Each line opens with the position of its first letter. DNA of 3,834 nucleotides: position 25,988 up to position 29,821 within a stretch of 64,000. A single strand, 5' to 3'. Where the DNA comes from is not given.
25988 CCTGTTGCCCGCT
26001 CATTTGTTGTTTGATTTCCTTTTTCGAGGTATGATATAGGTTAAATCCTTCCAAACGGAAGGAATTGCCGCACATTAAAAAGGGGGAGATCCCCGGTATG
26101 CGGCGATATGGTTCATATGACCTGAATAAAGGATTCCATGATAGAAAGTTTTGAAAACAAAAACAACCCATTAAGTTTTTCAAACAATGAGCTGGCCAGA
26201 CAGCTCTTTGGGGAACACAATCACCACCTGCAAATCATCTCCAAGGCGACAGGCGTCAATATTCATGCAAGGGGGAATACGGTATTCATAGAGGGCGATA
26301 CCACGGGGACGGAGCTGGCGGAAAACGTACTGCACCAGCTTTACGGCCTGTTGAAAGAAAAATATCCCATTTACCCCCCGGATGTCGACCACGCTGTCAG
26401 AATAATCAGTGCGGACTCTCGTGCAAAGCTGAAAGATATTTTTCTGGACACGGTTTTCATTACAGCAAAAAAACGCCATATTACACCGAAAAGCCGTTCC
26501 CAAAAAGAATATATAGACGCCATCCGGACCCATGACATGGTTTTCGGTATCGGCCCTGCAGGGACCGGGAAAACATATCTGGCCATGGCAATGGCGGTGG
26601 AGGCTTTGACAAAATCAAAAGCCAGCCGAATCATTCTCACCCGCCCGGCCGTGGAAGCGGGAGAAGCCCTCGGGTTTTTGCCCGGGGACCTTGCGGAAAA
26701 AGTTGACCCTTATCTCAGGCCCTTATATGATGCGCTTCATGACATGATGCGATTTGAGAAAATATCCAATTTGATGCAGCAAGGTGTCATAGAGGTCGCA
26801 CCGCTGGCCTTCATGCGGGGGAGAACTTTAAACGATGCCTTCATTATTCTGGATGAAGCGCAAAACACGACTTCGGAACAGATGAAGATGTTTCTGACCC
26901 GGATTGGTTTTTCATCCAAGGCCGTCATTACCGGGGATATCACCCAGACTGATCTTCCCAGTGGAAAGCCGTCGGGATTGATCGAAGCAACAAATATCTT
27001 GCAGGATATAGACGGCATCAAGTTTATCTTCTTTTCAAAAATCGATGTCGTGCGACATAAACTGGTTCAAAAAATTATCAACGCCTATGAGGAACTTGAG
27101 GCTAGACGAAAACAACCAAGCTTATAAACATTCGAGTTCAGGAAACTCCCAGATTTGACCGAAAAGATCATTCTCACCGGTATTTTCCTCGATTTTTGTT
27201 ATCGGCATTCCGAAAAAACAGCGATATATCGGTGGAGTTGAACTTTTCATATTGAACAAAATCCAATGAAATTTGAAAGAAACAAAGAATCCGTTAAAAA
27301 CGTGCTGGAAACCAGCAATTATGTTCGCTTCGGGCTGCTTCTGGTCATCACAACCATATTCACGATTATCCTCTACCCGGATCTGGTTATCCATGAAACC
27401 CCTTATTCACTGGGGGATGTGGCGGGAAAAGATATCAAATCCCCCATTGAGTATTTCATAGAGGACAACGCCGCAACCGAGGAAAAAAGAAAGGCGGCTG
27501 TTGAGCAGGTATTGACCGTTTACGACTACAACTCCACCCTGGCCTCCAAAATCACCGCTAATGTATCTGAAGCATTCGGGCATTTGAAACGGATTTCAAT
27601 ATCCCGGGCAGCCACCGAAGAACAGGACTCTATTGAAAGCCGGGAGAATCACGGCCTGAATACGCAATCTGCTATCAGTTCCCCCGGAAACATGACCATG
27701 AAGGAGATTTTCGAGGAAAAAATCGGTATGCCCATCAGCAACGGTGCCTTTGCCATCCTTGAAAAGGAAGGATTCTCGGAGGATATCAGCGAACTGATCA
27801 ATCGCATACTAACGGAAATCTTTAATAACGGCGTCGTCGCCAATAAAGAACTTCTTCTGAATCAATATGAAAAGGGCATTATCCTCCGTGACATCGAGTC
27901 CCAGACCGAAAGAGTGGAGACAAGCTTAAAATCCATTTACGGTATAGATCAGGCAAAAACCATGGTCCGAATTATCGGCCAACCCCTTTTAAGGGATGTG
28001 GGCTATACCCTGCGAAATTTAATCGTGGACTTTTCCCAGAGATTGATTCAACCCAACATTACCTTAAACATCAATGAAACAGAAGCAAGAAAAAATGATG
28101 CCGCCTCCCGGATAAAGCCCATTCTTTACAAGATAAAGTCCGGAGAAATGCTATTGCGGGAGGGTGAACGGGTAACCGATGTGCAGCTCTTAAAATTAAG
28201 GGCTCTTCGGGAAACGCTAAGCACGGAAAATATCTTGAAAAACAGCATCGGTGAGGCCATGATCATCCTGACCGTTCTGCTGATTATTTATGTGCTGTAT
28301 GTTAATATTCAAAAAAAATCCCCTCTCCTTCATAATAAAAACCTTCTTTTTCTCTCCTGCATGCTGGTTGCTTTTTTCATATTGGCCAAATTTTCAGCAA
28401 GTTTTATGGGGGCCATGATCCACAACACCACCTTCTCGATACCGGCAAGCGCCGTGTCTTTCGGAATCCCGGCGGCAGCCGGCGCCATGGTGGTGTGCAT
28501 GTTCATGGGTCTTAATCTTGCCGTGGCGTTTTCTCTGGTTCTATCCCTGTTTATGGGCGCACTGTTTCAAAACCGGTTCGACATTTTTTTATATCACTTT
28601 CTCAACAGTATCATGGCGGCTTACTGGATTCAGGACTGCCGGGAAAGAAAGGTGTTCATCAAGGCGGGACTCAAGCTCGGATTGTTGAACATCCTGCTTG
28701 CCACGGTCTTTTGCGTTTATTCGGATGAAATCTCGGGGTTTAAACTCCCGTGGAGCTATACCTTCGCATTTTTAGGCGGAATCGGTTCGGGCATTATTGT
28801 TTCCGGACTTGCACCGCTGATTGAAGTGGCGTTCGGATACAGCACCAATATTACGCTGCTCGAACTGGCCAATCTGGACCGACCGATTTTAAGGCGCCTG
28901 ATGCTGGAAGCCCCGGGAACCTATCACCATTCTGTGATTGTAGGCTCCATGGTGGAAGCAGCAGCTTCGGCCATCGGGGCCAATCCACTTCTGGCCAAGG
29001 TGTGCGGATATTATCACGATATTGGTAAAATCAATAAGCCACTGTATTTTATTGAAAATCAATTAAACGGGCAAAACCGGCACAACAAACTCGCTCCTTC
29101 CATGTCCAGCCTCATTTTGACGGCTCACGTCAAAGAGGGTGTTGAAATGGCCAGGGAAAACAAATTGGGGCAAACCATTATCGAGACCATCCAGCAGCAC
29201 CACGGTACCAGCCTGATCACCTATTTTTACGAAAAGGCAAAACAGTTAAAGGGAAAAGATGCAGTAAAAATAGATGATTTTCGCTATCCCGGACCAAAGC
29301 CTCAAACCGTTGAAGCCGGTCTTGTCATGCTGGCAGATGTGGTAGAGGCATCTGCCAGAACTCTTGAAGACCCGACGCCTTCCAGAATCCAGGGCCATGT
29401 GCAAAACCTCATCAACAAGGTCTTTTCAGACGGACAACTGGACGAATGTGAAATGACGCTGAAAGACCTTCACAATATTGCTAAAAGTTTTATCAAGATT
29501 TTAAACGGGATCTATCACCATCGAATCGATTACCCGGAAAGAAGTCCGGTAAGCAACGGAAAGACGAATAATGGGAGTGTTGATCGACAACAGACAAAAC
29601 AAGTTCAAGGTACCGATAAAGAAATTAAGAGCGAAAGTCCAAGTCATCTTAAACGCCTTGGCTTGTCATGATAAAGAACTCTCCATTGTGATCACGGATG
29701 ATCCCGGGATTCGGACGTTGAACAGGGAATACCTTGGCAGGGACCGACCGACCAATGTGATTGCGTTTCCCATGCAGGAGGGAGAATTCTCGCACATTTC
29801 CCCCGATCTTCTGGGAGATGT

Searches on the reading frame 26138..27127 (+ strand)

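Call 31: search_protein_families(library=pfam, proteins=[window:26138-27127:+], max_evalue=0.001)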
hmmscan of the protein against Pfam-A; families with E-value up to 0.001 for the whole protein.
window:26138-27127:+ (329 aa): 5 families
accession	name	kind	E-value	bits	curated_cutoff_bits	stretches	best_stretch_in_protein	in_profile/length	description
PF02562.22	PhoH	-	1.4e-98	328.9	27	1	115-318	2-205/205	PhoH-like protein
PF13604.12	AAA_30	-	2e-08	34.6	27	1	120-271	4-128/191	AAA domain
PF13245.12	AAA_19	-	2.4e-07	31.4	25.1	1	122-271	1-129/134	AAA domain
PF00270.35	DEAD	-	4.4e-06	27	26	1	120-171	2-54/167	DEAD/DEAH box helicase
PF01695.23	IstB_IS21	-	2.3e-05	24.5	24.1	1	126-162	86-122/238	IstB-like ATP binding protein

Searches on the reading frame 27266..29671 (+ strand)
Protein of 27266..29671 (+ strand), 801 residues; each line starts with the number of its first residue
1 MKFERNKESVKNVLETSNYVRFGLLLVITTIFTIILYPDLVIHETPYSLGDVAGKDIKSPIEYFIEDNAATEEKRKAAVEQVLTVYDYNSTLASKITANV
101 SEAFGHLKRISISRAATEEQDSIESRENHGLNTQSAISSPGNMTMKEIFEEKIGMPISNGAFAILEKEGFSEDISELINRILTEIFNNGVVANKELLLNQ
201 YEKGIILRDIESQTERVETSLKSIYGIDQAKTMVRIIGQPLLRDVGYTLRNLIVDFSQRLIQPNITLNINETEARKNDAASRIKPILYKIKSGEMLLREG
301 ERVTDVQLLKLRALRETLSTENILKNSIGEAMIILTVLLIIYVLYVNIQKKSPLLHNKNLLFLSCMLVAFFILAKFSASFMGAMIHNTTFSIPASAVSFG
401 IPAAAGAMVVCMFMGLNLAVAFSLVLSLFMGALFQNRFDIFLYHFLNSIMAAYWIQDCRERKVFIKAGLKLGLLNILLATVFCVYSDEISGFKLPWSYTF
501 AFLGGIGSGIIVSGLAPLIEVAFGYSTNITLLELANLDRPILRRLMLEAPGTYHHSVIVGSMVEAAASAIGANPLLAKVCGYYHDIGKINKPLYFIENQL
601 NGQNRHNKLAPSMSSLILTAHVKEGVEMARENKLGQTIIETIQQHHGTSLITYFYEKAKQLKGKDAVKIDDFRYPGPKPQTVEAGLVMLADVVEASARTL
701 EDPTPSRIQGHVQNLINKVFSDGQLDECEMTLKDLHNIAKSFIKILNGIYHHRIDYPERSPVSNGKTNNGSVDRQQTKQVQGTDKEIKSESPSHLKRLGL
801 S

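Call 31: search_protein_families(library=pfam, proteins=[window:27266-29671:+], max_evalue=0.001)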
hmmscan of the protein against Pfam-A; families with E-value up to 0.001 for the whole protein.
window:27266-29671:+ (801 aa): 3 families
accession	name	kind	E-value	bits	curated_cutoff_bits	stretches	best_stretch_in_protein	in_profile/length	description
PF07697.16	7TMR-HDED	-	1.2e-39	137.1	27.6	1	49-315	2-221/224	7TM-HD extracellular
PF07698.17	7TM-7TMR_HD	-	1.7e-31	110.1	29.4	1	333-527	7-190/190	7TM receptor with intracellular HD hydrolase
PF01966.28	HD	-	1.9e-15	57.6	22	1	552-695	1-115/116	HD domain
